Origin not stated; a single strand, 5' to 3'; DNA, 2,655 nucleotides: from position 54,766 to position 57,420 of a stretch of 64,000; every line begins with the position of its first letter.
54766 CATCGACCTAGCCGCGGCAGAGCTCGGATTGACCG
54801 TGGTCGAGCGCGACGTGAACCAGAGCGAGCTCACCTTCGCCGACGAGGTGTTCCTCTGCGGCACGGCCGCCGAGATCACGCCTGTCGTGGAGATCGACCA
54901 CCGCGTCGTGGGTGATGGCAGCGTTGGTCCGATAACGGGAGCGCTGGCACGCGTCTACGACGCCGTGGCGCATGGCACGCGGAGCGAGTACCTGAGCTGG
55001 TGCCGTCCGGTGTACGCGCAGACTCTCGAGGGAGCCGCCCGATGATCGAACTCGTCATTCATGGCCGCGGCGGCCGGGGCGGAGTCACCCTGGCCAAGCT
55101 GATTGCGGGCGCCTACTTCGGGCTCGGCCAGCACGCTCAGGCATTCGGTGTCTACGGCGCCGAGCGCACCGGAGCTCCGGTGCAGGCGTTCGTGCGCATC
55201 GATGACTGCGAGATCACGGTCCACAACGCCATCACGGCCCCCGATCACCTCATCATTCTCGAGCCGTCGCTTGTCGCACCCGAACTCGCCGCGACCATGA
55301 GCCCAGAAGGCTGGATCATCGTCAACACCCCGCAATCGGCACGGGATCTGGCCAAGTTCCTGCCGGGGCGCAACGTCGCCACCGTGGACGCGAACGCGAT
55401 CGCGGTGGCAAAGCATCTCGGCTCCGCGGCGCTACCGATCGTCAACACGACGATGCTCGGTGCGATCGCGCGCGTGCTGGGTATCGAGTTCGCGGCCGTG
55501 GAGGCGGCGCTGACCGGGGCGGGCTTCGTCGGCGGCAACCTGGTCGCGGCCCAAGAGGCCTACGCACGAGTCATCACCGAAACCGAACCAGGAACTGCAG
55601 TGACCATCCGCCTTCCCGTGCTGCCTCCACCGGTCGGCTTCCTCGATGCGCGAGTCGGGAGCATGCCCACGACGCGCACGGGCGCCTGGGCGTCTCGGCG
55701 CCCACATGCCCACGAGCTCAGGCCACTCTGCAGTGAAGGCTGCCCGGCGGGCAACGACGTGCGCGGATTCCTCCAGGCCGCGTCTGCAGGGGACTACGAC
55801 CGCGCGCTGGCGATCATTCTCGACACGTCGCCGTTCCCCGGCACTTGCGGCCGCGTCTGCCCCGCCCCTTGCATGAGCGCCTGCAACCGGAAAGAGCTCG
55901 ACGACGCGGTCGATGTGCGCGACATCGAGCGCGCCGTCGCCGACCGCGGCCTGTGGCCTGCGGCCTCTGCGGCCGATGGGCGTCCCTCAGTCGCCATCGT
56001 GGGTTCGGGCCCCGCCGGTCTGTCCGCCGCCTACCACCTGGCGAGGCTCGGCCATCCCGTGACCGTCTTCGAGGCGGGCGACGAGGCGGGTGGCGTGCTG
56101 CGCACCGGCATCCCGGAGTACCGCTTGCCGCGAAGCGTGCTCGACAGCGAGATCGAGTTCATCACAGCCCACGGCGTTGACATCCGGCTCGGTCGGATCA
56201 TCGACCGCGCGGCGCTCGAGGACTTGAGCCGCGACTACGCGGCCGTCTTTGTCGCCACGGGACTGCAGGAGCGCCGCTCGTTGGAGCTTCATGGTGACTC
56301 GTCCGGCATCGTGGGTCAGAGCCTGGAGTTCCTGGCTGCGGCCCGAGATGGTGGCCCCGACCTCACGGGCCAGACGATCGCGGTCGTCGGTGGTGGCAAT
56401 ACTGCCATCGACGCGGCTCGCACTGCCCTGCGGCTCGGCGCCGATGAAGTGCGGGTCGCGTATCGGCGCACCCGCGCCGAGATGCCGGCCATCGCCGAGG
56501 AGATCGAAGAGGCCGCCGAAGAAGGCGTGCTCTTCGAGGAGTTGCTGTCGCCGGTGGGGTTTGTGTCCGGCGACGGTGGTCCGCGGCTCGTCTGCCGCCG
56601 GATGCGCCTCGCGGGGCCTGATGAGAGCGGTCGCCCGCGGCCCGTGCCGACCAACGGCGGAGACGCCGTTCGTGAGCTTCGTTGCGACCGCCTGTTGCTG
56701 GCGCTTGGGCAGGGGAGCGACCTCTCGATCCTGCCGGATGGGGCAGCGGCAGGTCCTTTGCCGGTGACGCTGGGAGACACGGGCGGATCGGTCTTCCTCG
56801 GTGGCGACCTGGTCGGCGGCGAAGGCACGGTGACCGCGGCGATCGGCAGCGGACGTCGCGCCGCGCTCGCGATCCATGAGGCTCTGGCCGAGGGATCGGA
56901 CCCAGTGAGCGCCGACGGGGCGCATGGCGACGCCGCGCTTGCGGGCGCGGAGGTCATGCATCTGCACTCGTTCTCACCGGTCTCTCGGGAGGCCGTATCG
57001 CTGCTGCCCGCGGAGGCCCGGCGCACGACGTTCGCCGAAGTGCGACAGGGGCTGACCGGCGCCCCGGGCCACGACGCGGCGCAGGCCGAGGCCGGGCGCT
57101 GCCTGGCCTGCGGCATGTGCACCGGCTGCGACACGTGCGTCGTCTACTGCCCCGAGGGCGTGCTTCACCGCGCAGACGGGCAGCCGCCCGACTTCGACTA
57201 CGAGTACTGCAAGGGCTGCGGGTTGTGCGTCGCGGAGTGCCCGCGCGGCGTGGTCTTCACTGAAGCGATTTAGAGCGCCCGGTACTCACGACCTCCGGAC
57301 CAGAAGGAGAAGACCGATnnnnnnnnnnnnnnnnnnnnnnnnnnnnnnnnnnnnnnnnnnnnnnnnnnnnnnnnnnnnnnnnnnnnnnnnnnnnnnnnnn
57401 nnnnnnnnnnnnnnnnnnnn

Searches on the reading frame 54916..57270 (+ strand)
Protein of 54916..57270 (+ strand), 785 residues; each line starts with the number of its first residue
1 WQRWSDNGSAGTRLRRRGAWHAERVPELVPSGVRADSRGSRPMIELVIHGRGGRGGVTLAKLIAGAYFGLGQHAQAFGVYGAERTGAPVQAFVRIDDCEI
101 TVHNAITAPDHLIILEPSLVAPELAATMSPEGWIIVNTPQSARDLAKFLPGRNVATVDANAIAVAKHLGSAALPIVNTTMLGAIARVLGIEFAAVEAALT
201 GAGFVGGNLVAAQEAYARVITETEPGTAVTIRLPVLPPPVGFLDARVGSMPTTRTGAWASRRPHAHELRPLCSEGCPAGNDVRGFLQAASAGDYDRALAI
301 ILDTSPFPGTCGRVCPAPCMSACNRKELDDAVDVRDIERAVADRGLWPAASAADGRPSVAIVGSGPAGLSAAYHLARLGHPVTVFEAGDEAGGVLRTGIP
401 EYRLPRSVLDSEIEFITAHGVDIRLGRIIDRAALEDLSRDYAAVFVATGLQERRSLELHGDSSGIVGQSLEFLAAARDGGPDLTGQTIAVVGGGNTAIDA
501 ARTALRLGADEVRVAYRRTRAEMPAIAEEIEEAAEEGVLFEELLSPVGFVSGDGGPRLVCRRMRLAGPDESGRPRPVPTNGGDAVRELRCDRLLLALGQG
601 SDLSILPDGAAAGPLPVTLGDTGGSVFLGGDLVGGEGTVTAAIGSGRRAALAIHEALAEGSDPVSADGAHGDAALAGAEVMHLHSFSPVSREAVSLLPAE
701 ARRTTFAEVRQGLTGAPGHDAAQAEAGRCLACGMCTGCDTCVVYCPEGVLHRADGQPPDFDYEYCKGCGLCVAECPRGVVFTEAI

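Call 16: search_protein_families(library=pfam, max_evalue=0.001, proteins=[window:54916-57270:+])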
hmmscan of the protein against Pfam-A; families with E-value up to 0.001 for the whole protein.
window:54916-57270:+ (785 aa): 16 families
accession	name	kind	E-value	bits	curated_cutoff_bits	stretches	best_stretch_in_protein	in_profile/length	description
PF01558.24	POR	-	1.1e-24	88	27.4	1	52-216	1-172/173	Pyruvate ferredoxin/flavodoxin oxidoreductase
PF07992.20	Pyr_redox_2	-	1.2e-20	74.6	26.1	1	358-536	2-191/291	Pyridine nucleotide-disulphide oxidoreductase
PF14691.11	Fer4_20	-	1.4e-17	64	25.8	1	269-344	29-107/113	Dihydroprymidine dehydrogenase domain II, 4Fe-4S cluster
PF00070.33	Pyr_redox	-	1.1e-09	39.1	22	1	358-391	1-34/82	Pyridine nucleotide-disulphide oxidoreductase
PF13450.12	NAD_binding_8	-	1.7e-09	38.3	21.9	1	361-398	1-38/68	NAD(P)-binding Rossmann-like domain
PF13738.12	Pyr_redox_3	-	1.4e-08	34.8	30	1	480-521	159-199/305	Pyridine nucleotide-disulphide oxidoreductase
PF01266.30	DAO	-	5.7e-08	33.1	27.9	1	359-393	2-37/353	FAD dependent oxidoreductase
PF01593.30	Amino_oxidase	-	6.3e-08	32.8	19.8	1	367-397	2-32/443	Flavin containing amine oxidoreductase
PF13187.11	Fer4_9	-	2.9e-07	30.8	27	1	734-779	1-51/52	4Fe-4S dicluster domain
PF12838.12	Fer4_7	-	3.5e-07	31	27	1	735-779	2-52/52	4Fe-4S dicluster domain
PF00037.32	Fer4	-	1.5e-05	25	21.1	1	759-779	2-22/24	4Fe-4S binding domain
PF12831.13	FAD_oxidored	-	2e-05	24.5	27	1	359-395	2-38/416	FAD dependent oxidoreductase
PF00890.30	FAD_binding_2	-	2.5e-05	24.1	20.4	1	359-393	2-36/414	FAD binding domain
PF13237.11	Fer4_10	-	5e-05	23.6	25.5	1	735-776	9-53/53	4Fe-4S dicluster domain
PF12837.12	Fer4_6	-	8.8e-05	22.7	25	1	758-779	2-23/24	4Fe-4S binding domain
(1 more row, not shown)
